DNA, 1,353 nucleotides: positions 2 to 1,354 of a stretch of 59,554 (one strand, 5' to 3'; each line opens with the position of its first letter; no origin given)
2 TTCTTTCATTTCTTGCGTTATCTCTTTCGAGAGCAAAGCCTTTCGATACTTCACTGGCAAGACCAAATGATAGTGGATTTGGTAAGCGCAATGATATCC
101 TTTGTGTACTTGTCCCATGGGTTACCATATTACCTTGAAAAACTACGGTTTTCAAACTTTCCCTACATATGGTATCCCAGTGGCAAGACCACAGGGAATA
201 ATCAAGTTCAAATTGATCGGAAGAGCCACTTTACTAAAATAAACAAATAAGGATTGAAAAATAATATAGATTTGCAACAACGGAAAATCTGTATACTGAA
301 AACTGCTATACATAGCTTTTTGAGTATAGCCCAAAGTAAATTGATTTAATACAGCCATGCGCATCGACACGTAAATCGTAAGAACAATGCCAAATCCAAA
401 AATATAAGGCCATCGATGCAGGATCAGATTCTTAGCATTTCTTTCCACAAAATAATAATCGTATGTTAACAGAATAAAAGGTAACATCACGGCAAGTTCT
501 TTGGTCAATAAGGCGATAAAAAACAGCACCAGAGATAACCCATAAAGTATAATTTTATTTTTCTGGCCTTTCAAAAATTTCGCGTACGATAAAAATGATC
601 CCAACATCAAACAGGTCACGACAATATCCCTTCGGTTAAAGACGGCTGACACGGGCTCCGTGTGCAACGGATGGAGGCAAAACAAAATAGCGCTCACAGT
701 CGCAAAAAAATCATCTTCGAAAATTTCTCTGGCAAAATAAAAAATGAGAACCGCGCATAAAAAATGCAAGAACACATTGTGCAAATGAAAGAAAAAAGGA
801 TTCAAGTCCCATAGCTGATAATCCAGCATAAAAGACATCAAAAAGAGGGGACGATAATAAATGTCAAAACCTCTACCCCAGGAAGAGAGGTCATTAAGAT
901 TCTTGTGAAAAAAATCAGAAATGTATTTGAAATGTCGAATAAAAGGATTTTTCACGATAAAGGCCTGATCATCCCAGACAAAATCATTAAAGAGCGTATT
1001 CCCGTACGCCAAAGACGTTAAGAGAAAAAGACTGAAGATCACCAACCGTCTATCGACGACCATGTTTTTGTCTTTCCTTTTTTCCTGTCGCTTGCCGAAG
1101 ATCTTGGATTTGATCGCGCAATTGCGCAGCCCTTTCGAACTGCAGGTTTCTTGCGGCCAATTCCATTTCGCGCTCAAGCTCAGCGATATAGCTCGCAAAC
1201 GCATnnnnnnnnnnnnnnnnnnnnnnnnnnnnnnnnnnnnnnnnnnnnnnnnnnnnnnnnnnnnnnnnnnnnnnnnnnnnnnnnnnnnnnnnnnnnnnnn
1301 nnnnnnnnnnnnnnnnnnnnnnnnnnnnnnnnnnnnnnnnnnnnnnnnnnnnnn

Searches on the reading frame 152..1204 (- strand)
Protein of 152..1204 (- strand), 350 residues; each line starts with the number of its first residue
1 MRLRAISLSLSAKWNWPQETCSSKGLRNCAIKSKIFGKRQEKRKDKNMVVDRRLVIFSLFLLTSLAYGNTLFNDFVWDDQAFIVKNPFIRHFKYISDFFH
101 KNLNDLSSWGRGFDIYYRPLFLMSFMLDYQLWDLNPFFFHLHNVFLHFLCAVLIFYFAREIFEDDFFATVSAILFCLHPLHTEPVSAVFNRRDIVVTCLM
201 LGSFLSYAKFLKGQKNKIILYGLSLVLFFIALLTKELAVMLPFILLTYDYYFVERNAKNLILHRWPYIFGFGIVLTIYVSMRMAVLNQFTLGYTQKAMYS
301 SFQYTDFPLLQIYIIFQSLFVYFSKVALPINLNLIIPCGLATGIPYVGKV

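Call 9: search_protein_families(library=pfam, proteins=[window:152-1204:-], max_evalue=0.001)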
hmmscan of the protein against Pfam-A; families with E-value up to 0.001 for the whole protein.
window:152-1204:- (350 aa): 1 family
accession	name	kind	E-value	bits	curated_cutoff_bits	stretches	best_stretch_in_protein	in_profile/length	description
PF13231.12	PMT_2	-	2e-06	28.5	26.1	1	143-278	28-154/160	Dolichyl-phosphate-mannose-protein mannosyltransferase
